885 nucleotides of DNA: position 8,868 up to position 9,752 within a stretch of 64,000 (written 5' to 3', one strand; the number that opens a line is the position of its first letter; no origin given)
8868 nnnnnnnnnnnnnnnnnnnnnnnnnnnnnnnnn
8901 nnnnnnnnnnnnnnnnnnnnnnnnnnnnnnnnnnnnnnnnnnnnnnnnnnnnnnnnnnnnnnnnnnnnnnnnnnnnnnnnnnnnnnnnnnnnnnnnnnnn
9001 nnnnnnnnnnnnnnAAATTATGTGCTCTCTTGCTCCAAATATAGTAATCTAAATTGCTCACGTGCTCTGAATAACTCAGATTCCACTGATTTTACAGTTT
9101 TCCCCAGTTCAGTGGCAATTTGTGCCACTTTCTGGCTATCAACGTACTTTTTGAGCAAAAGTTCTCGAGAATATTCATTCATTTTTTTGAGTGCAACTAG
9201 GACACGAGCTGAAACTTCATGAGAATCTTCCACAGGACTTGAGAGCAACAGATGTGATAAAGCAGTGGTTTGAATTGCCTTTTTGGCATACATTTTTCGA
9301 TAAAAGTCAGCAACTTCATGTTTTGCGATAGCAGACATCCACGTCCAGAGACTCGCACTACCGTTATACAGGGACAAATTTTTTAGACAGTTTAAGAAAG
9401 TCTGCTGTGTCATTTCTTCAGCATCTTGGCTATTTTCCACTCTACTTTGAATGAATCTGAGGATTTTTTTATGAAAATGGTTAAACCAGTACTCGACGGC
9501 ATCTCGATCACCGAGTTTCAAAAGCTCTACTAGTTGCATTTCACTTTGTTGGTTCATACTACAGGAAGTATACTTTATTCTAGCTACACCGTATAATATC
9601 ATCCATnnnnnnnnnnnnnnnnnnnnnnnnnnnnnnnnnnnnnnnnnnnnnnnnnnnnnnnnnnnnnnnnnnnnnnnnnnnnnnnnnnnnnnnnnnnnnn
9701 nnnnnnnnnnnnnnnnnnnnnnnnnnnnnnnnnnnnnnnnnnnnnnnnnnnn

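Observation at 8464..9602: ECF-type sigma factor operon (sigma, small TM protein, polytopic membrane protein) divergent from the pilin array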

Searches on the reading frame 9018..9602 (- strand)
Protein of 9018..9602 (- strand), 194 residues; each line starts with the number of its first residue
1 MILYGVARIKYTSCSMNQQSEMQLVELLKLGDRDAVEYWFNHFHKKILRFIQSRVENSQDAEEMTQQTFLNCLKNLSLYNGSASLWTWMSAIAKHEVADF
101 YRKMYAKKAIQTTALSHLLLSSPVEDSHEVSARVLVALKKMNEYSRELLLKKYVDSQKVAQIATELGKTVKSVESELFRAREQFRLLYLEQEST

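Call 3: search_protein_families(library=pfam, proteins=[window:9018-9602:-], max_evalue=0.1)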
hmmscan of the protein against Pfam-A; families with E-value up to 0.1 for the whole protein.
window:9018-9602:- (194 aa): 4 families
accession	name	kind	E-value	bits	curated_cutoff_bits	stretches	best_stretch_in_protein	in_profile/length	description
PF08281.18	Sigma70_r4_2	-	2.7e-10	40.2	25.7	1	133-183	3-53/54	Sigma-70, region 4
PF04542.20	Sigma70_r2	-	1.4e-09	38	24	1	40-103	2-67/71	Sigma-70 region 2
PF02761.20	Cbl_N2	-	0.03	15.4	22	0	29-74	2-47/84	CBL proto-oncogene N-terminus, EF hand-like domain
PF06530.18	Phage_antitermQ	-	0.08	13.3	26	0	133-182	55-104/118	Phage antitermination protein Q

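Call 4: search_protein_families(library=ncbifam, proteins=[window:9018-9602:-], max_evalue=0.1)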
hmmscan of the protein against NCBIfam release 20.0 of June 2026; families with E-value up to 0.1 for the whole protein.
window:9018-9602:- (194 aa): 87 families (the best 25 are shown)
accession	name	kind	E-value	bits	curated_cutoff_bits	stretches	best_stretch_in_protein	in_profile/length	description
TIGR02989.1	Sig-70_gvs1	subfamily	2.7e-21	76.2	124.55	1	39-184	6-154/158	RNA polymerase sigma-70 factor, Rhodopirellula/Verrucomicrobium family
TIGR02952.1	Sig70_famx2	equivalog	5.4e-19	68.7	206.45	1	24-182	1-164/170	ECF subfamily RNA polymerase sigma factor, BldN family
TIGR02937.1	sigma70-ECF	superfamily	8.3e-19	67.8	42.9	1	34-185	1-162/165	sigma-70 family RNA polymerase sigma factor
NF007215.0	PRK09637.1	equivalog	6.1e-18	65.5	212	1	37-186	4-152/181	RNA polymerase sigma factor SigZ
TIGR02959.1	SigZ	equivalog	2.7e-17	63.1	168.65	1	41-186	2-146/170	RNA polymerase sigma factor SigZ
TIGR02985.1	Sig70_bacteroi1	subfamily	2.2e-16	60.5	126.4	1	36-185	3-159/162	RNA polymerase sigma-70 factor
NF006930.0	PRK09415.1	subfamily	1.7e-15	57.3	198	1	33-185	15-172/179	RNA polymerase factor sigma C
NF009166.1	PRK12513.1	equivalog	1.8e-15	57.2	206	1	16-186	4-184/193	RNA polymerase sigma factor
NF008888.0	PRK11922.1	equivalog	2.5e-15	56.7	204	1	13-185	9-193/231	RNA polymerase sigma factor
TIGR02950.1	SigM_subfam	subfamily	4.3e-14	52.6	147.95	1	39-185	5-155/159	RNA polymerase sigma factor, SigM family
NF004113.0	PRK05602.1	equivalog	9.2e-14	51.5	208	1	10-187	21-200/211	RNA polymerase sigma factor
NF009168.0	PRK12515.1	subfamily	1.1e-13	51.1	236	1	16-185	4-176/189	RNA polymerase sigma factor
NF007216.0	PRK09638.1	equivalog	2.3e-13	50.3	194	1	18-183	2-169/180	RNA polymerase sigma factor SigY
TIGR02939.1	RpoE_Sigma70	equivalog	4.1e-13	49.8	236.15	1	17-183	3-181/190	RNA polymerase sigma factor RpoE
NF007220.0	PRK09639.1-5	equivalog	1.1e-11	44.8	260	1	37-191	6-166/181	RNA polymerase sigma factor SigX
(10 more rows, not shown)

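Call 8: find_homologous_proteins(query=window:9018-9557:-)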
Query window:9018-9557:- (179 aa): 129 proteins with E <= 0.001 among 241 candidates; the best 120 are listed.
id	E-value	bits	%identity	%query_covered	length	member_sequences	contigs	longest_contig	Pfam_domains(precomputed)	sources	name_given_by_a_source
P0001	1.8e-108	377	100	100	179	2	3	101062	PF04542.21,PF08281.19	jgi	jgi:RNA polymerase sigma-70 factor (ECF subfamily)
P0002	1.8e-93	329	86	100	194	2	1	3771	PF04542.21,PF08281.19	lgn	-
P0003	6.4e-77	275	71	99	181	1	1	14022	PF04542.21,PF08281.19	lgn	-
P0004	1.2e-76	274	74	100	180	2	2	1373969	PF04542.21,PF08281.19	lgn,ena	-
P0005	1.7e-75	270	69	98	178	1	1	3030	PF04542.21,PF08281.19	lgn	-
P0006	5.1e-74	265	67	99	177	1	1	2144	PF04542.21,PF08281.19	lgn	-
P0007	5.2e-69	249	65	97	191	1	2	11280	PF04542.21,PF08281.19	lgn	-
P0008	5.5e-69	249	63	97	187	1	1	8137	PF04542.21,PF08281.19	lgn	-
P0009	2.5e-68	247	64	97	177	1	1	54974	PF04542.21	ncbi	-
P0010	8.1e-68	245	65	97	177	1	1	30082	PF04542.21,PF08281.19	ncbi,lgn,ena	-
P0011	5.6e-67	243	63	97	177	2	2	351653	PF04542.21,PF08281.19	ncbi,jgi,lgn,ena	jgi:RNA polymerase sigma-70 factor (ECF subfamily)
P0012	4.1e-66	240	65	97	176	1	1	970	PF04542.21,PF08281.19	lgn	-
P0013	8.8e-66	239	64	97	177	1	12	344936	PF04542.21,PF08281.19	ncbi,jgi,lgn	jgi:RNA polymerase sigma-70 factor (ECF subfamily)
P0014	1.0e-65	238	63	99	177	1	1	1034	PF04542.21,PF08281.19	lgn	-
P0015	1.8e-64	234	63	98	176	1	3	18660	PF04542.21,PF08281.19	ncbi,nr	ncbi:RNA polymerase sigma factor [Candidatus Woesebacteria bacterium]|nr:RNA polymerase sigma factor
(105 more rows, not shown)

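Call 11: find_related_loci(query=A1, collection=genome_contigs, flank=6000)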
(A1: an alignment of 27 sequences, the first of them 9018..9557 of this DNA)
Query A1 (179 aa) in genome_contigs; peptide patterns used: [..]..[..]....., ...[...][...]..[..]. (x = any residue, [..] = any of these).
156 stretches matched a pattern; 91 encode a relative of the query (tblastn E <= 1e-3); the best 80 are kept; 80 distinct loci.
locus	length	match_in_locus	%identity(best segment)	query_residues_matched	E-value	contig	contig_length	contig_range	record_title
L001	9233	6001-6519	64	1-173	7e-76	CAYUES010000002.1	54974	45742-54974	MAG TPA_asm: uncultured Pseudomonadales bacterium isolate SRP329715_co2_11 genome assembly, contig: NODE_1205_length_549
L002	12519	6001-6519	65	1-173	1e-75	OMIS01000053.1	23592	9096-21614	bacterium isolate AM_0466 genome assembly, contig: AM_0466_53, whole genome shotgun sequence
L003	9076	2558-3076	64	1-173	5e-74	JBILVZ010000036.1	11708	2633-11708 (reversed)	MAG: Methylococcaceae bacterium isolate ME2018-08-25_3300042355_group8_bin66 Rohwer_bin1527_scaffold_2322_c1, whole geno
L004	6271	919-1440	58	6-179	1e-64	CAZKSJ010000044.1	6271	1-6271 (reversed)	MAG TPA_asm: uncultured Pseudomonadales bacterium isolate SRP239243_co2_85 genome assembly, contig: NODE_22010_length_62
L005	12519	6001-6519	52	1-173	4e-61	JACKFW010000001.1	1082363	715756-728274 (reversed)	MAG: Pseudomonadales bacterium isolate HK-STAS-PATE-15 HK-STAS-PATE-15_1, whole genome shotgun sequence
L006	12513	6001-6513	52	9-179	6e-60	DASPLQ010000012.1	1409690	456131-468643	MAG TPA_asm: Vitreimonas sp. isolate SMAG_U12069 k141_91001, whole genome shotgun sequence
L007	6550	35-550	53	2-173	7e-60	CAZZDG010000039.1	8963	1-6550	MAG TPA_asm: uncultured Pseudomonadales bacterium isolate binchicken_co321_113 genome assembly, contig: NODE_2863_length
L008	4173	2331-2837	56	5-173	1e-59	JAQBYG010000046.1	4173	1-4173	MAG: bacterium isolate casp150-mb.307 NODE_49990_length_4173_cov_0.063574, whole genome shotgun sequence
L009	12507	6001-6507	56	6-174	2e-59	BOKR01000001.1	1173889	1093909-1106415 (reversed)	MAG: Patescibacteria group bacterium BroJett025 DNA, sequence1, whole genome shotgun sequence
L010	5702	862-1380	58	6-178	2e-59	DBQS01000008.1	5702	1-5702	MAG TPA_asm: Patescibacteria group bacterium UBA1388 UBA1388_contig_46122, whole genome shotgun sequence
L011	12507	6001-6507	52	5-173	9e-59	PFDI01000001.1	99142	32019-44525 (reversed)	MAG: Candidatus Pacebacteria bacterium CG10_big_fil_rev_8_21_14_0_10_44_54 CG10_8_21_14_0.10_scaffold_198_c, whole genom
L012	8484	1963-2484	50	1-175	2e-58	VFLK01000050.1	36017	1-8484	MAG: Candidatus Paceibacterota bacterium isolate Bin_61_66 c_000002891123, whole genome shotgun sequence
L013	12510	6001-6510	52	6-175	5e-58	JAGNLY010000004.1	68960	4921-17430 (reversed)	Candidatus Woesebacteria bacterium isolate Gw_Eff_bin_401 Gw_Eff_541_length_68960_cov_8.704212, whole genome shotgun seq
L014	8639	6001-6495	54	9-173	1e-57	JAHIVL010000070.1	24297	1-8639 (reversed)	MAG: Patescibacteria group bacterium isolate MM_PC_MetaG.mb.79 MM_PC_MetaG.mb.79_k141_1277294, whole genome shotgun sequ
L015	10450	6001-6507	51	5-173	1e-57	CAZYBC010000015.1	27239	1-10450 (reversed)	MAG TPA_asm: uncultured Pseudomonadales bacterium isolate SRP263991_co1_159 genome assembly, contig: NODE_2238_length_27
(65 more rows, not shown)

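Call 60: search_solved_structures(query=A1, max_evalue=0.00001)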
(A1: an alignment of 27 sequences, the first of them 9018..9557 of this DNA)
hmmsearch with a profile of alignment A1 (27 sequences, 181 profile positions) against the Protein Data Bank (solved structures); distinct sequences matched with E-value up to 0.00001: 13.
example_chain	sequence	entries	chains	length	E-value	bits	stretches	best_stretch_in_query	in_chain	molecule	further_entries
8z6g_B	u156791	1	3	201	1.3e-17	67.2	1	1-80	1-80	RNA polymerase sigma factor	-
6in7_B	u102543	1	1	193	2.4e-17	66.4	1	4-80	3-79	RNA polymerase sigma-H factor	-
1or7_A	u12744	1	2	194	1.7e-14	57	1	4-83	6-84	RNA polymerase sigma-E factor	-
6jbq_F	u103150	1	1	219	2.2e-14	56.7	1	4-83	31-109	ECF RNA polymerase sigma-E factor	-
5wuq_A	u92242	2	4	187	1.5e-13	53.9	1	11-173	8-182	ECF RNA polymerase sigma factor SigW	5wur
6dxo_A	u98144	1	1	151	2.7e-13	53.1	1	10-89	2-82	RNA polymerase ECF-subfamily sigma factor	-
2map_A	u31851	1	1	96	1.5e-11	47.4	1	4-83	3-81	RNA polymerase sigma factor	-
2mao_A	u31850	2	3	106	2e-11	47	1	4-84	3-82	RNA polymerase sigma factor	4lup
2o7g_A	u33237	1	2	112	4.8e-11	45.8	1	15-90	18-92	Probable RNA polymerase sigma-C factor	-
7qh5_A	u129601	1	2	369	2.3e-09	40.3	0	13-87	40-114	RNA polymerase sigma factor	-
5or5_A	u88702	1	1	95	4.9e-09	39.2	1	4-83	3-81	ECF RNA polymerase sigma-E factor,ECF RNA polymerase sigma factor SigW,ECF RNA polymerase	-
4cxf_A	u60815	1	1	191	1.7e-08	37.5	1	8-176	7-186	RNA POLYMERASE SIGMA FACTOR CNRH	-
2q1z_A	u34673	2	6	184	2.7e-06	30.3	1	11-91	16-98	RpoE, ECF SigE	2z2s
